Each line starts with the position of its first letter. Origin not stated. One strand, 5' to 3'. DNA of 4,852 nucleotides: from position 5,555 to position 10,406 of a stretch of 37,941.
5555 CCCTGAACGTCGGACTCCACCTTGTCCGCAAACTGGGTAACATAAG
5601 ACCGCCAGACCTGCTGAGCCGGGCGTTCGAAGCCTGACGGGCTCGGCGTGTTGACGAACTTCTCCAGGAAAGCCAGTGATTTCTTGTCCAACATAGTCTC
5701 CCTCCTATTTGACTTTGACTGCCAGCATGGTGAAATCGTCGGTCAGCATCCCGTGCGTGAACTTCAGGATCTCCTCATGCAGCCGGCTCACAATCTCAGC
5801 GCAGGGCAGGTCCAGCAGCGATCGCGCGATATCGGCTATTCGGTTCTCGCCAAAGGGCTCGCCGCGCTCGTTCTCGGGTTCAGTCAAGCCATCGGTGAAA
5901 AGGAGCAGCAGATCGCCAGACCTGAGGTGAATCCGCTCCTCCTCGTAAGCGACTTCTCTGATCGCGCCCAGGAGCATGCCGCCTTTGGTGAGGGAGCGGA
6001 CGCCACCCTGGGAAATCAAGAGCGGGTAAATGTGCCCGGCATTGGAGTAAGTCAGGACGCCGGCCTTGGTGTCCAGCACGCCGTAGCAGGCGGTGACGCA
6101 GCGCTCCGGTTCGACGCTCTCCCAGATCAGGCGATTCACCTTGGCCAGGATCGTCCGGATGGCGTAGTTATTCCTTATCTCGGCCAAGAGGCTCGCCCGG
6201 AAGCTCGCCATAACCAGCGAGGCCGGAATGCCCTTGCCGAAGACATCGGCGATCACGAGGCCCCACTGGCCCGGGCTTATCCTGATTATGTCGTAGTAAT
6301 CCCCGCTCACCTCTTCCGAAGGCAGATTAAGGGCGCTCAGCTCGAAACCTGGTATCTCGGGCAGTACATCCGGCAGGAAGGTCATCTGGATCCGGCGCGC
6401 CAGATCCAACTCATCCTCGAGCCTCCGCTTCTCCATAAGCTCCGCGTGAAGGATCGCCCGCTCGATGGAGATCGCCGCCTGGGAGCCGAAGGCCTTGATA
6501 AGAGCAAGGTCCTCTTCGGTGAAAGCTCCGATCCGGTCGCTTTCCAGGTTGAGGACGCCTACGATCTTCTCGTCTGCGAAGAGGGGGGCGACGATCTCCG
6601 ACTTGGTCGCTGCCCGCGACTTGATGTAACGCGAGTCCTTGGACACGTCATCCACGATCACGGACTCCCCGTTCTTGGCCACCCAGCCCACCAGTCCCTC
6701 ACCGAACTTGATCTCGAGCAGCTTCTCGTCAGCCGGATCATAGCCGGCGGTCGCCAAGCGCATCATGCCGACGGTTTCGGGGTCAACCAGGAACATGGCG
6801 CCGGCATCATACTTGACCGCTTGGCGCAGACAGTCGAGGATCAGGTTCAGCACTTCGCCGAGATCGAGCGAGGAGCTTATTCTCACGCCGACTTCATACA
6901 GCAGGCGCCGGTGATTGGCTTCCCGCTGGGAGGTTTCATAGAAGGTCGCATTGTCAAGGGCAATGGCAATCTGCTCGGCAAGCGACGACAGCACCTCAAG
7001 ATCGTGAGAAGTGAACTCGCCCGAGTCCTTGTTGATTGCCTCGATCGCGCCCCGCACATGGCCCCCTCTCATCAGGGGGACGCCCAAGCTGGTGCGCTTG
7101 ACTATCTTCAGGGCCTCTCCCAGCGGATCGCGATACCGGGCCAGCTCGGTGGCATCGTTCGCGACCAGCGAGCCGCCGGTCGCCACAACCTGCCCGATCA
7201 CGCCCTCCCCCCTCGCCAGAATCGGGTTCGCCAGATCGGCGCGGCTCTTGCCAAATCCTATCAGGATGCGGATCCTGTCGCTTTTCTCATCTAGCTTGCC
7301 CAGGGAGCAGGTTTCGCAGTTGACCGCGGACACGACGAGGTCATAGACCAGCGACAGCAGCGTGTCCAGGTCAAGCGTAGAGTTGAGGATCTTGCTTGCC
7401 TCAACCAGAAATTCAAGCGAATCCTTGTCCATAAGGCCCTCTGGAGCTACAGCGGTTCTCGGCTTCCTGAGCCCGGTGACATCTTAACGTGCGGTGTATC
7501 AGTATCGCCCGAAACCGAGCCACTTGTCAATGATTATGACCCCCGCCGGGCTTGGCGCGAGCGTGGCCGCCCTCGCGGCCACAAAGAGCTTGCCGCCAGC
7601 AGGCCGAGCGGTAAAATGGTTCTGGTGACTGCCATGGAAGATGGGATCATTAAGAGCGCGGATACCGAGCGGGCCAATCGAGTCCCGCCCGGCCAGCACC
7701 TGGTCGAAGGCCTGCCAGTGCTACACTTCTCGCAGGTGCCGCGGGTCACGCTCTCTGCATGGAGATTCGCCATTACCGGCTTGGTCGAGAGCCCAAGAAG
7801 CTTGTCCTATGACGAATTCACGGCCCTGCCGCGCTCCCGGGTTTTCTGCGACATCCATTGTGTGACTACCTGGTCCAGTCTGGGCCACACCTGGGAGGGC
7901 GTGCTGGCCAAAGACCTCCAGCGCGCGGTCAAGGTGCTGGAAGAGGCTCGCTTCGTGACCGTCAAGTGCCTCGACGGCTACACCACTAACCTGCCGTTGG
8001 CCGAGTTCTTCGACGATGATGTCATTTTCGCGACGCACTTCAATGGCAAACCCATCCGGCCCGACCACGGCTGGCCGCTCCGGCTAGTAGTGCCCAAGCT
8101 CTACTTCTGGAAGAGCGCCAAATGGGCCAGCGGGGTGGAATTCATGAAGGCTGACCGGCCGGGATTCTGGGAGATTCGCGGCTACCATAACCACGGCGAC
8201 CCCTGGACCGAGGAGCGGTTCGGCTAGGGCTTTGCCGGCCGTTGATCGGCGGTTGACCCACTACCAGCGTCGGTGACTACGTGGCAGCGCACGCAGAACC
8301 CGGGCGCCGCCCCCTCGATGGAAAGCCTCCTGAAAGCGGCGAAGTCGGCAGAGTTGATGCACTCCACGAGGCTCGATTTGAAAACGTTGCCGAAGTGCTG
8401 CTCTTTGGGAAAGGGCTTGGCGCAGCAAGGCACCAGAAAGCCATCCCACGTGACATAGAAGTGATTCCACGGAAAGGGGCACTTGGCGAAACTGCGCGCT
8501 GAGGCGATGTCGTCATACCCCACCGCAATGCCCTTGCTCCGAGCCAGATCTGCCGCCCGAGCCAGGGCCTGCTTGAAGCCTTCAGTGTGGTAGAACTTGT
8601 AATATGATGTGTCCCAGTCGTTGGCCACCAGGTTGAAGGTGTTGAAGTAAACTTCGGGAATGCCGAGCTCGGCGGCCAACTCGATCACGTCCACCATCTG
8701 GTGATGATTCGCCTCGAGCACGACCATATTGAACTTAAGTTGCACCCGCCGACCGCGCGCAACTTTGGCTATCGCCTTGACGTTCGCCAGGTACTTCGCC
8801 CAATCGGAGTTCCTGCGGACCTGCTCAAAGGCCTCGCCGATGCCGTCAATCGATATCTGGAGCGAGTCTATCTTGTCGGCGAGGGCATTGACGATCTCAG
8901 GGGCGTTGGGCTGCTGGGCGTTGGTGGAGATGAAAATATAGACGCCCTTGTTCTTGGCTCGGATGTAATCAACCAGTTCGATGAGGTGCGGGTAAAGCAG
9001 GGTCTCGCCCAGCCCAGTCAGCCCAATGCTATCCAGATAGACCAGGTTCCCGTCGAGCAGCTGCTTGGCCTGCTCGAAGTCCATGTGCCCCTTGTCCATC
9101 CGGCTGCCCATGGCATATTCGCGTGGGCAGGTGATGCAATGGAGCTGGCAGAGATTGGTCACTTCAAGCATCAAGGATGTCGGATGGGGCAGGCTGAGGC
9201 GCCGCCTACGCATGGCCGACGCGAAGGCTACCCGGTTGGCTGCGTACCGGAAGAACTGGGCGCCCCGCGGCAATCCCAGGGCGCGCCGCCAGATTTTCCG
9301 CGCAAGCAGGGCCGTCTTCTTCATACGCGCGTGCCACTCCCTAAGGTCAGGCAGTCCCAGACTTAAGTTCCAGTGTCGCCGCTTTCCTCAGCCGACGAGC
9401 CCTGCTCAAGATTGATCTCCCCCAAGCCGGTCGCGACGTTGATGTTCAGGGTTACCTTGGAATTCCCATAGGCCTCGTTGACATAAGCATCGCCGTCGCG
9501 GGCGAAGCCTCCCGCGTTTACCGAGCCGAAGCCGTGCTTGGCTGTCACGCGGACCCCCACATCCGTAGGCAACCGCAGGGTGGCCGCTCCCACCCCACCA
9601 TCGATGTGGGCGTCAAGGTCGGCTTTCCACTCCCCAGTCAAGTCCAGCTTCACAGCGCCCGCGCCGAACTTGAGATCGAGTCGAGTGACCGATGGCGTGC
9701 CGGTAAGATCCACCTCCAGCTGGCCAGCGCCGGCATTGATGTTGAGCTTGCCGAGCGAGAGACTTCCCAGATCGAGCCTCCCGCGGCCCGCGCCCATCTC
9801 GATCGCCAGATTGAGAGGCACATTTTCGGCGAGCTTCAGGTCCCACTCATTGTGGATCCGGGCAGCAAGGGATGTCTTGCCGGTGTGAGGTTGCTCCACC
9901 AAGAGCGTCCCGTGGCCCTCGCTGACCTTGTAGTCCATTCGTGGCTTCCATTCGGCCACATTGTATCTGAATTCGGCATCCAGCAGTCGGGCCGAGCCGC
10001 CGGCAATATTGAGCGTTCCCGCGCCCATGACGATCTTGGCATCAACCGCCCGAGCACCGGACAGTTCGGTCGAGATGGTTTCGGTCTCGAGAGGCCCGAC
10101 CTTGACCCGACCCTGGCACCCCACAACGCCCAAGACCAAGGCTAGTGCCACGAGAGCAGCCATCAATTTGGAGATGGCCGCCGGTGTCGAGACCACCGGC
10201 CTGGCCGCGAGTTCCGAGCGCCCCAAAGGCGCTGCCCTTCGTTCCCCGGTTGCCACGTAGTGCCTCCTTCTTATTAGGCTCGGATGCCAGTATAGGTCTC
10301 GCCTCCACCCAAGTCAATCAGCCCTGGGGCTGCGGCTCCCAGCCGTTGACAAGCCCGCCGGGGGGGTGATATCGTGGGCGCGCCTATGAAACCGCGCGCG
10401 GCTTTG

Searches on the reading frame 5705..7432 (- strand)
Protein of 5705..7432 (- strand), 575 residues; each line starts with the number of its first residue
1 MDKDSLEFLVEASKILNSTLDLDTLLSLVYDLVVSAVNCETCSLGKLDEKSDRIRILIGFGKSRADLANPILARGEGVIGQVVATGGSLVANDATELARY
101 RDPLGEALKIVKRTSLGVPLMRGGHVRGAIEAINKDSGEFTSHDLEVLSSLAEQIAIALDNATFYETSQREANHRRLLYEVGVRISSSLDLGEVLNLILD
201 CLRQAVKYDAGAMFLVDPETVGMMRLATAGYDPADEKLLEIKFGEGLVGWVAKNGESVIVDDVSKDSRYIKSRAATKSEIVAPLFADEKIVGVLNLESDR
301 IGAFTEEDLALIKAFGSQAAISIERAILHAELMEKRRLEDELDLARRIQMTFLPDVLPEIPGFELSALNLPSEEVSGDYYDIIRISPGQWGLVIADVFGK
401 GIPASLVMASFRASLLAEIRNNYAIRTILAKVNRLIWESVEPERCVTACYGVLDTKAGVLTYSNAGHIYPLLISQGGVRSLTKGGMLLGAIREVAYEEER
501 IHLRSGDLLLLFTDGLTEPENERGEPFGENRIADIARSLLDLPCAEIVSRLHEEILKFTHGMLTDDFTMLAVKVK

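Call 51: search_protein_families(library=pfam, proteins=[window:5705-7432:-], max_evalue=0.0001)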
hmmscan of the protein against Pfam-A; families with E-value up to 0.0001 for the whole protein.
window:5705-7432:- (575 aa): 4 families
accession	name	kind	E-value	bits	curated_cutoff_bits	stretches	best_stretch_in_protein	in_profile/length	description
PF07228.17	SpoIIE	-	7.9e-46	156.9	25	1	387-574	2-191/192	Stage II sporulation protein E (SpoIIE)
PF13185.12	GAF_2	-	1.2e-43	149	28.6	2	189-324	2-136/136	GAF domain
PF01590.32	GAF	-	3.6e-37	128.3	22.4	2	190-323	1-133/133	GAF domain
PF13492.12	GAF_3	-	3.9e-27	95.6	27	2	190-325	1-129/129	GAF domain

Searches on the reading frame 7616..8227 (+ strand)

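Call 51: search_protein_families(library=pfam, proteins=[window:7616-8227:+], max_evalue=0.0001)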
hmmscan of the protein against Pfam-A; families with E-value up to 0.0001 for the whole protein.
window:7616-8227:+ (203 aa): 1 family
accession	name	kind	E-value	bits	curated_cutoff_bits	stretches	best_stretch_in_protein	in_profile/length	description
PF00174.25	Oxidored_molyb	-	7e-41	140.1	24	1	40-185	3-169/169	Oxidoreductase molybdopterin binding domain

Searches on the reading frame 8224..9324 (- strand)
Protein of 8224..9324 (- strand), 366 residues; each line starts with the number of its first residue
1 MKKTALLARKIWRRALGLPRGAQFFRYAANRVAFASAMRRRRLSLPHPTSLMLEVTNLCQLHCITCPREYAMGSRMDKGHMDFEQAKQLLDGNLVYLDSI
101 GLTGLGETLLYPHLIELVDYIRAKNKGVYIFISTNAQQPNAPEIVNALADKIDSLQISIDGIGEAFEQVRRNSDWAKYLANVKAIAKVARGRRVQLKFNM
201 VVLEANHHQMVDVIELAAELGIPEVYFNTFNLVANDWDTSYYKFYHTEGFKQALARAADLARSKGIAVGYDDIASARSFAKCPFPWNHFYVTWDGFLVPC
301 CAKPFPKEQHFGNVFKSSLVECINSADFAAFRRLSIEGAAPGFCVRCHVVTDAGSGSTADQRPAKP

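Call 51: search_protein_families(library=pfam, proteins=[window:8224-9324:-], max_evalue=0.0001)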
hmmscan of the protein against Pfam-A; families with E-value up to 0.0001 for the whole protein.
window:8224-9324:- (366 aa): 2 families
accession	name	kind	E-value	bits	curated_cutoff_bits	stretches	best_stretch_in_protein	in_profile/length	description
PF04055.27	Radical_SAM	-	5.8e-16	59.5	29.5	1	54-216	2-165/166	Radical SAM superfamily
PF13186.11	SPASM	-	1.4e-11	44.9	21.5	1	282-348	1-67/67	Iron-sulfur cluster-binding domain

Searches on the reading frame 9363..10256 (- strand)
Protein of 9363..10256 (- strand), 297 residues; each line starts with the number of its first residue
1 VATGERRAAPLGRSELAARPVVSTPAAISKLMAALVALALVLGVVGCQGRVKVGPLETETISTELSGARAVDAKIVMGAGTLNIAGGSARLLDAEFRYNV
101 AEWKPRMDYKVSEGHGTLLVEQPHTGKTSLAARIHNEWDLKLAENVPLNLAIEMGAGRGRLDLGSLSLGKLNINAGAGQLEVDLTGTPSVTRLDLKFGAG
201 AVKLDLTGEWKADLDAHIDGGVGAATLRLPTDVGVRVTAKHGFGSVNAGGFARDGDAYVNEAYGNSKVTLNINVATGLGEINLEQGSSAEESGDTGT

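Call 51: search_protein_families(library=pfam, proteins=[window:9363-10256:-], max_evalue=0.0001)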
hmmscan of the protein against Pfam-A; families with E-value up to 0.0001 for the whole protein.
window:9363-10256:- (297 aa): 2 families
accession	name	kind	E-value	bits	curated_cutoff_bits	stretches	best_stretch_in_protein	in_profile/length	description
PF17115.11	Toast_rack_N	-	3.6e-20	72.4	22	1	69-156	4-92/92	N-terminal domain of toast_rack, DUF2154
PF09922.15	LiaF-like_C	-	6.6e-06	26.4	29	0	192-282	16-113/114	Cell wall-active antibiotics response LiaF, C-terminal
